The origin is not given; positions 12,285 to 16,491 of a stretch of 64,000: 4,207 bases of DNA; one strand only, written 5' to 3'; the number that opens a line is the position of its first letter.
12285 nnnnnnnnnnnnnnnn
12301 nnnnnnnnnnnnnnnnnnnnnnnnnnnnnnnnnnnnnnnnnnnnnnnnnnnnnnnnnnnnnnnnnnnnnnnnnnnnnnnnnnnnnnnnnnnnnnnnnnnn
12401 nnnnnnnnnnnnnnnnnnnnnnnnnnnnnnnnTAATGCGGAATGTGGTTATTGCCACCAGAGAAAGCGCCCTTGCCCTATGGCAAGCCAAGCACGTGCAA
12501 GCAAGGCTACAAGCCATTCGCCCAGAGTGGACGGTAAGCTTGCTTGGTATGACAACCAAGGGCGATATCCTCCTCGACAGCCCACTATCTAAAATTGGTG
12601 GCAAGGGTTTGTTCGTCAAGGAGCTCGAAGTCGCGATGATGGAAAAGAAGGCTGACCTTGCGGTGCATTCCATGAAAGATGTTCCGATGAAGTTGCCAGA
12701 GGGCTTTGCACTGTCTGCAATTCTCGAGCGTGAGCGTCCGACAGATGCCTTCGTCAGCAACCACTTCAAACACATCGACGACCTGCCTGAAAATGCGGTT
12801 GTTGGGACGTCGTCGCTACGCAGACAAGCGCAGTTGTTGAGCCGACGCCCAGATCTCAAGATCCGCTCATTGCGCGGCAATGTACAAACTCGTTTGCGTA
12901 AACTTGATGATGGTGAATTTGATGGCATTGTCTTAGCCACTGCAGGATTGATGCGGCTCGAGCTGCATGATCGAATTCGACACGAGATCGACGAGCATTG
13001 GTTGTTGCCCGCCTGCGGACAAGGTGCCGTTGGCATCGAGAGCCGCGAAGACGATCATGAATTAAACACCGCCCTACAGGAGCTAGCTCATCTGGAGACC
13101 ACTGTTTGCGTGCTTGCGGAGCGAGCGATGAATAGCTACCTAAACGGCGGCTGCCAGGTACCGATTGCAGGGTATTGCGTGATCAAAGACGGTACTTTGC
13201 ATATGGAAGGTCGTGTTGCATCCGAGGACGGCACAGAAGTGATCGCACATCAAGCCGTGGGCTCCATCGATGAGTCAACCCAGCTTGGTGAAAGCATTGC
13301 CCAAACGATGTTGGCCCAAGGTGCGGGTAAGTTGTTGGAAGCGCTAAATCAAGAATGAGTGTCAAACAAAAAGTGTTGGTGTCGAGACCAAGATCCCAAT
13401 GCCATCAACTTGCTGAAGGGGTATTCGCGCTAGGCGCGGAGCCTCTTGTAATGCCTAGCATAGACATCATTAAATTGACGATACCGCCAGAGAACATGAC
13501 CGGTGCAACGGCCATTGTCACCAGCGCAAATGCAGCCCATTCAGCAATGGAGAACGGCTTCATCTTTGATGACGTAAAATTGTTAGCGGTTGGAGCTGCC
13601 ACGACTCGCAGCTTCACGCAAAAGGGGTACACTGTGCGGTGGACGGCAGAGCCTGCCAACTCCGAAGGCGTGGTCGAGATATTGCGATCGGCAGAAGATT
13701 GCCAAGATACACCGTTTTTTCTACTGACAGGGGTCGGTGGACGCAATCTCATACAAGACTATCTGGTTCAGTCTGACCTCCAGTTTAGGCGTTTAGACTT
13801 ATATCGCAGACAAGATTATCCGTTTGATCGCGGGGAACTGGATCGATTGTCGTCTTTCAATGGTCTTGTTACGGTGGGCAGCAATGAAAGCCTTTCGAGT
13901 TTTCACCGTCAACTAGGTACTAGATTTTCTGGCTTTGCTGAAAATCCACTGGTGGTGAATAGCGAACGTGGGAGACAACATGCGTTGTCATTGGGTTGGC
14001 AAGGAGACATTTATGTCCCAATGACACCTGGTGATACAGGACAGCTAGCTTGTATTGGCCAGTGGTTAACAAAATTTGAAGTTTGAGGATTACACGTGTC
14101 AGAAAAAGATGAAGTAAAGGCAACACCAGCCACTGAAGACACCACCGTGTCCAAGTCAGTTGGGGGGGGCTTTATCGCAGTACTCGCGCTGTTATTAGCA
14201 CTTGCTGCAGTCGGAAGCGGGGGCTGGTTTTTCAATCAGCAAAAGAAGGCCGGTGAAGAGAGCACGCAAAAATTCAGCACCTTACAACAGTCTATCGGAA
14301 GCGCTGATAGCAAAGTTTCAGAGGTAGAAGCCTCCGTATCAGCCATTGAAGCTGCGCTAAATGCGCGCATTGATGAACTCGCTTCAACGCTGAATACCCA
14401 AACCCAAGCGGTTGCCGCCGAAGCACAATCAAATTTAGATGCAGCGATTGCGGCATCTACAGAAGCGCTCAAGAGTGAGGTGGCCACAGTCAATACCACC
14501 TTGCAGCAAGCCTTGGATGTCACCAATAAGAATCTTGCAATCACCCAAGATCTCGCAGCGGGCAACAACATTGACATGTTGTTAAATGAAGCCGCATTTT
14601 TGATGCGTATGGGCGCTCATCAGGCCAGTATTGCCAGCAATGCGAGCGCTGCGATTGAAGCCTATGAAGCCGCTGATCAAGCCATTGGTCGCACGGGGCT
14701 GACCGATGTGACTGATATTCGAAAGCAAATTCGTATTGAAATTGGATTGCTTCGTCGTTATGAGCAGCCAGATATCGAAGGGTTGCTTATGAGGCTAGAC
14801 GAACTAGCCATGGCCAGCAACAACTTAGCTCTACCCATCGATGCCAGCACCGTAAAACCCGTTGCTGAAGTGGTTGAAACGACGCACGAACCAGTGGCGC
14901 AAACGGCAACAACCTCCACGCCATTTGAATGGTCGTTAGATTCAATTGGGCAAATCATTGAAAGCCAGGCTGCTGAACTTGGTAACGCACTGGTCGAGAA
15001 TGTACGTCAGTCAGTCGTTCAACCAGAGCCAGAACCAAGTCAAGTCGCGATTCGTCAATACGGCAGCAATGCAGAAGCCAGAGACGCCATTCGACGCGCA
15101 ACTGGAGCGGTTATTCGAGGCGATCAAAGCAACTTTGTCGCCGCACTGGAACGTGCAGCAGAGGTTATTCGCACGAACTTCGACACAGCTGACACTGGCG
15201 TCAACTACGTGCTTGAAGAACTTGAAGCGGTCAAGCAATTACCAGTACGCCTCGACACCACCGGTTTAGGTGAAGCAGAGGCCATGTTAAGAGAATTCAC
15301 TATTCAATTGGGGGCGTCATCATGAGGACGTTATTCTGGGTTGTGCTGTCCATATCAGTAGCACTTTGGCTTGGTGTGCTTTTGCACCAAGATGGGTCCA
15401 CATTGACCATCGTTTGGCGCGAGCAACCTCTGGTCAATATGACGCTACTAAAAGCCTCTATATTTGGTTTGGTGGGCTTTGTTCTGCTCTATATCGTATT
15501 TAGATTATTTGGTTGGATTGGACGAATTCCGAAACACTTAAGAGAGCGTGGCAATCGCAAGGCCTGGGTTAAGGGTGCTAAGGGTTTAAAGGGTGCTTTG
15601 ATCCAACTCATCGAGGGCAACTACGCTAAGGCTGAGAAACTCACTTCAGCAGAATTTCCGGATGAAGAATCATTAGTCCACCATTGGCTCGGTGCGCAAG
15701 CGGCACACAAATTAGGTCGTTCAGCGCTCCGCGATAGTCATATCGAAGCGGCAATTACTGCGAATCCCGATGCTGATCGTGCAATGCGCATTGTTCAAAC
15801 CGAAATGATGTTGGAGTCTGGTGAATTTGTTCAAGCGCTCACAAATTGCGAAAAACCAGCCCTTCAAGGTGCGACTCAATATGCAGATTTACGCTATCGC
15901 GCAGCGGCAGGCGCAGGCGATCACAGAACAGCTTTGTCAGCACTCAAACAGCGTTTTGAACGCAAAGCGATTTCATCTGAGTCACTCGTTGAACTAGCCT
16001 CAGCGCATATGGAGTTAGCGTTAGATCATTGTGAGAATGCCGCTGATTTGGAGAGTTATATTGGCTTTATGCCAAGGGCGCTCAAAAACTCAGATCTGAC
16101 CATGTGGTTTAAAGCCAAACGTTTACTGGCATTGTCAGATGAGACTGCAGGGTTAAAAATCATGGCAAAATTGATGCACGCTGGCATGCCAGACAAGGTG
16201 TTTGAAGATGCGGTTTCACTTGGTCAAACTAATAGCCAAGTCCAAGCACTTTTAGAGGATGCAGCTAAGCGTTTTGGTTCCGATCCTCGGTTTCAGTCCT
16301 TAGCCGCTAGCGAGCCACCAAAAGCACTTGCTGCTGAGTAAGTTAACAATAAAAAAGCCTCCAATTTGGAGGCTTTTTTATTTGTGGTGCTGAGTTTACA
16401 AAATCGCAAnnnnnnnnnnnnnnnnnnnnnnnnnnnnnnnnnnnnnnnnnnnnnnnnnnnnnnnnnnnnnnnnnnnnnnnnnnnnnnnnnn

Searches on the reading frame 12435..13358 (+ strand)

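Call 68: search_protein_families(library=pfam, proteins=[window:12435-13358:+], max_evalue=0.00001)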
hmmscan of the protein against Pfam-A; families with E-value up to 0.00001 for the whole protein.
window:12435-13358:+ (307 aa): 2 families
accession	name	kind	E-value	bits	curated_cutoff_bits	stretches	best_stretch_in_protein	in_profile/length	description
PF01379.25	Porphobil_deam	-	6.6e-85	284.3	22.1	1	4-211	1-206/207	Porphobilinogen deaminase, dipyromethane cofactor binding domain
PF03900.20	Porphobil_deamC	-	1.2e-19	70.9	26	1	224-293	2-73/74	Porphobilinogen deaminase, C-terminal domain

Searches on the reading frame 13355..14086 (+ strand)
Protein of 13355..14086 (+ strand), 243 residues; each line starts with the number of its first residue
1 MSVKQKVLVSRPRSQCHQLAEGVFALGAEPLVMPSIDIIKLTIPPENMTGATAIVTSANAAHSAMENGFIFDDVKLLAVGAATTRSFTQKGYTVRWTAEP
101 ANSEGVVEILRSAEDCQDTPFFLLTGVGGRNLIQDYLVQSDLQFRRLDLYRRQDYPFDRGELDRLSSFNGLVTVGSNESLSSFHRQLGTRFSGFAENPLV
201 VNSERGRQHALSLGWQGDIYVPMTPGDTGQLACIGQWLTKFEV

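Call 68: search_protein_families(library=pfam, proteins=[window:13355-14086:+], max_evalue=0.00001)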
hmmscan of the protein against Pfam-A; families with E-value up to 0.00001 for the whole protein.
window:13355-14086:+ (243 aa): 1 family
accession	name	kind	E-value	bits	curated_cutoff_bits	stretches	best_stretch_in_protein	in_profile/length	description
PF02602.20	HEM4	-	2.1e-17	63.5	27.5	1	18-219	2-219/231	Uroporphyrinogen-III synthase HemD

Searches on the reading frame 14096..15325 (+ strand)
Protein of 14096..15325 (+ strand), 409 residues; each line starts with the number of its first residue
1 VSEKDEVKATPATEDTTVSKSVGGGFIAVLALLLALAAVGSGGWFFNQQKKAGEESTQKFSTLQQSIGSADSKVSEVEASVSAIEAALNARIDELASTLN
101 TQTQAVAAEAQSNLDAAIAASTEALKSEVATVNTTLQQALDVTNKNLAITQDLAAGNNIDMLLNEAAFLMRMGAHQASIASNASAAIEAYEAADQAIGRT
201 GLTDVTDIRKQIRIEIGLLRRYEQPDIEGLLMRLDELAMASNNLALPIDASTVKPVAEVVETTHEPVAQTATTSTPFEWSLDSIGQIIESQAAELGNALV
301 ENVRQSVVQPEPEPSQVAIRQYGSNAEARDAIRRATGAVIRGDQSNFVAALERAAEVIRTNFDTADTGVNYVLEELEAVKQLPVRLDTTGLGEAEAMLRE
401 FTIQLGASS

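Call 68: search_protein_families(library=pfam, proteins=[window:14096-15325:+], max_evalue=0.00001)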
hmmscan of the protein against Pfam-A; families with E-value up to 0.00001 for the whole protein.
window:14096-15325:+ (409 aa): 1 family
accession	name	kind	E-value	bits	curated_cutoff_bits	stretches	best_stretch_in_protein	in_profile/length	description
PF04375.19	HemX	-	1e-16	61.8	25.9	1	160-400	4-227/236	HemX, putative uroporphyrinogen-III C-methyltransferase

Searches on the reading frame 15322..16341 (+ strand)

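Call 68: search_protein_families(library=pfam, proteins=[window:15322-16341:+], max_evalue=0.00001)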
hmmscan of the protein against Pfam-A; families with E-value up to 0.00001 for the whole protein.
window:15322-16341:+ (339 aa): 1 family
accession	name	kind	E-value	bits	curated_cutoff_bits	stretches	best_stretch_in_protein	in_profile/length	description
PF07219.19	HemY_N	-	1.8e-15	57.4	31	1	30-132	5-107/107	HemY protein N-terminus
